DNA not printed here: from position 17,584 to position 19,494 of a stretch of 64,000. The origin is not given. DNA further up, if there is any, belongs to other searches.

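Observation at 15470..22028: AT-rich leader with a perfect 16-nt palindrome, then a GT-C-like membrane protein, a B12-radical-SAM enzyme and two tandem SGNH/GDSL paralogues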

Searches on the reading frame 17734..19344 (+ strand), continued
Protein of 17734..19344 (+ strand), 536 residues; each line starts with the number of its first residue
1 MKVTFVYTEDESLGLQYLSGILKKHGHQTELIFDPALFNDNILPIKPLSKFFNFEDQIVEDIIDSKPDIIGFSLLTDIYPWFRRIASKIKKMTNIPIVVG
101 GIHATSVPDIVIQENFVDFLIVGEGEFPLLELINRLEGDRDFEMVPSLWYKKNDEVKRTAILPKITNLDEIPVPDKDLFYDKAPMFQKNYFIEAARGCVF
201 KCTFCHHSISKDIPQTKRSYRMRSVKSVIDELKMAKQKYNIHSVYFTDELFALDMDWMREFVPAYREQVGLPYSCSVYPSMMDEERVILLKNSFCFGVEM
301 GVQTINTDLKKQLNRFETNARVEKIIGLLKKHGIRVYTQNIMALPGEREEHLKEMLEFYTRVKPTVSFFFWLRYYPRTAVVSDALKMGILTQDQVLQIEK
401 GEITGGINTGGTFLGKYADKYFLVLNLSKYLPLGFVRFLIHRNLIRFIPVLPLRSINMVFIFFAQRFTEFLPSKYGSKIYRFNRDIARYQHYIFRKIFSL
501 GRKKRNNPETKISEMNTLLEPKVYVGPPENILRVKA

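Call 78: search_protein_families(library=ncbifam, proteins=[L098:189-1502:+, L009:7104-8444:+, L003:10001-11569:+], max_evalue=1e-10)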
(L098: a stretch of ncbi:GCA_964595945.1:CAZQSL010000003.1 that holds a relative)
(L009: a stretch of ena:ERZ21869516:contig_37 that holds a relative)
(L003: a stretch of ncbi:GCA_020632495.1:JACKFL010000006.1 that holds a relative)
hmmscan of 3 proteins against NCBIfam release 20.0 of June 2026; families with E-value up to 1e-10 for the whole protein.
L098:189-1502:+ (437 aa): 19 families
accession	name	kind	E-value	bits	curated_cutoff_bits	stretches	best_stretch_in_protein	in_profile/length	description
NF045646.2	rSAM_Se_TrsS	equivalog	5e-57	193.4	490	1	15-327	2-326/441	radical SAM (seleno)protein TrsS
NF045702.1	rSAM_GDGT_ether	equivalog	1e-50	172.8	450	1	16-257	2-256/486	tetraether lipid synthase Tes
TIGR02668.1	moaA_archaeal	equivalog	5.4e-21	74.9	325.25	1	92-309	8-226/303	GTP 3',8-cyclase MoaA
NF045703.1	rSAM_Tes_intein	exception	4.7e-20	71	1700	1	11-114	50-159/1040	tetraether lipid synthase Tes, intein-containing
NF001199.0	PRK00164.2-1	equivalog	5.9e-20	71.6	231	1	91-263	9-184/308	GTP 3',8-cyclase MoaA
TIGR02666.1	moaA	equivalog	2.1e-16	59.8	284.05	1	93-254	9-180/336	GTP 3',8-cyclase MoaA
TIGR04317.1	W_rSAM_matur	equivalog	2.7e-16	59.6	380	1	92-218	2-130/349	tungsten cofactor oxidoreductase radical SAM maturase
TIGR04546.1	rSAM_ahbC_deAc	equivalog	5.3e-15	55.1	650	1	96-254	41-200/390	12,18-didecarboxysiroheme deacetylase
TIGR04051.1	rSAM_NirJ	equivalog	2.7e-14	52.9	515.45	1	97-273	5-181/354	heme d1 biosynthesis radical SAM protein NirJ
NF045574.1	sacti_mat_StsB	exception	1.2e-13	50.8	625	1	89-240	91-243/466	StsB family radical SAM/SPASM domain sactipeptide maturase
TIGR02495.1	NrdG2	equivalog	1.3e-13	50.7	131.15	1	103-247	25-172/193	anaerobic ribonucleoside-triphosphate reductase activating protein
TIGR04347.1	pseudo_SAM_Halo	equivalog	2.6e-13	50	525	1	96-256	40-201/390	TIGR04347 family pseudo-SAM/SPASM protein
TIGR04545.1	rSAM_ahbD_hemeb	equivalog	1.6e-12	47.5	500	1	96-241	2-150/339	heme b synthase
TIGR03962.1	mycofact_rSAM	equivalog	1.2e-11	44.4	265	1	97-239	15-158/339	mycofactocin radical SAM maturase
TIGR02109.1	PQQ_syn_pqqE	equivalog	2.6e-11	43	381.35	1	95-208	8-123/358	pyrroloquinoline quinone biosynthesis protein PqqE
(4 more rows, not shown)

L009:7104-8444:+ (446 aa): 12 families
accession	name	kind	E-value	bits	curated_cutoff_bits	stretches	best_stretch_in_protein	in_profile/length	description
NF045646.2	rSAM_Se_TrsS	equivalog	4e-53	180.5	490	1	81-282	92-300/441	radical SAM (seleno)protein TrsS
NF045702.1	rSAM_GDGT_ether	equivalog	2.8e-45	154.9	450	1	79-287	90-307/486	tetraether lipid synthase Tes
NF001199.0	PRK00164.2-1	equivalog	1.5e-21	76.8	231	1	78-240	15-181/308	GTP 3',8-cyclase MoaA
TIGR02668.1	moaA_archaeal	equivalog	1.5e-20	73.4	325.25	1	79-237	14-178/303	GTP 3',8-cyclase MoaA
TIGR02666.1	moaA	equivalog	1.5e-19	70.2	284.05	1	79-254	14-198/336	GTP 3',8-cyclase MoaA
TIGR02109.1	PQQ_syn_pqqE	equivalog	7.2e-17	61.4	381.35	1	80-268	12-199/358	pyrroloquinoline quinone biosynthesis protein PqqE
NF045703.1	rSAM_Tes_intein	exception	9.1e-15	53.5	1700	0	124-257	650-782/1040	tetraether lipid synthase Tes, intein-containing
TIGR04317.1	W_rSAM_matur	equivalog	5.4e-14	52.1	380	1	75-209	4-140/349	tungsten cofactor oxidoreductase radical SAM maturase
TIGR04546.1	rSAM_ahbC_deAc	equivalog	8.7e-12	44.5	650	1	81-254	45-219/390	12,18-didecarboxysiroheme deacetylase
TIGR04055.1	rSAM_NirJ2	equivalog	1.9e-11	44.1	500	1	82-237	7-164/326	putative heme d1 biosynthesis radical SAM protein NirJ2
NF050035.1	rSAM_WgK_link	exception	6.2e-11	41.9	650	0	79-229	13-167/367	radical SAM/SPASM peptide maturase WgkB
TIGR02495.1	NrdG2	equivalog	8.6e-11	41.5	131.15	0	84-226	25-171/193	anaerobic ribonucleoside-triphosphate reductase activating protein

L003:10001-11569:+ (522 aa): 15 families
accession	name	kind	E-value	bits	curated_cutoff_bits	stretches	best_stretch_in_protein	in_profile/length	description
NF050148.1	rSAM_ApyD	equivalog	1.2e-33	116.5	750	1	12-361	25-365/645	RiPP biosynthesis radical SAM protein ApyD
TIGR04072.2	rSAM_ladder_B12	equivalog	4e-32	111.4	360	1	13-394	19-382/443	lipid biosynthesis B12-binding/radical SAM protein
TIGR04479.1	bcpD_PhpK_rSAM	subfamily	1.7e-31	109.2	600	1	82-366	127-413/504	PhpK family radical SAM P-methyltransferase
TIGR03975.1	rSAM_ocin_1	subfamily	1.1e-30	106.7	281.85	1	49-358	111-426/606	RiPP maturation radical SAM C-methyltransferase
TIGR02026.1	BchE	equivalog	5.1e-29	101.5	481.35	1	55-378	52-381/497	magnesium-protoporphyrin IX monomethyl ester anaerobic oxidative cyclase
TIGR03471.1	HpnJ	equivalog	2.6e-28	99.2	577.6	1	76-400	78-403/472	hopanoid biosynthesis associated radical SAM protein HpnJ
TIGR04013.1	B12_SAM_MJ_1487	hypoth_equivalog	6.1e-27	94.4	251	1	57-361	33-332/382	TIGR04013 family B12-binding domain/radical SAM domain-containing protein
NF038361.1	rSAM_Sden_1168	equivalog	8.8e-23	80.7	575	1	13-398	86-487/560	Sden_1168 family B12-binding radical SAM P-methyltransferase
TIGR04295.1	B12_rSAM_oligo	hypoth_equivalog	1.9e-21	76.3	400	1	14-315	27-314/422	TIGR04295 family B12-binding domain-containing radical SAM protein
TIGR04385.1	B12_rSAM_cofa1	equivalog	9e-20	71.3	450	1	92-394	97-404/438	B12 lower ligand biosynthesis radical SAM protein BzaD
NF033712.0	B12_rSAM_KedN5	subfamily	4.5e-19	68.1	700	1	60-352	55-360/624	KedN5 family methylcobalamin-dependent radical SAM C-methyltransferase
TIGR04190.1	B12_SAM_Ta0216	equivalog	9.1e-19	67.4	500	1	85-361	99-393/554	TIGR04190 family B12-binding domain/radical SAM domain protein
TIGR04014.1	B12_SAM_MJ_0865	equivalog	2.1e-17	63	360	1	82-369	57-343/434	methyl-coenzyme M reductase glutamine C-methyltransferase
TIGR04428.1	B12_rSAM_trp_MT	equivalog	7.1e-17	61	500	0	195-382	222-419/558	tryptophan 2-C-methyltransferase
NF033070.1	rSAM_AprD4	equivalog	1.8e-11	43.6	500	1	163-391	165-397/456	AprD4 family radical SAM diol-dehydratase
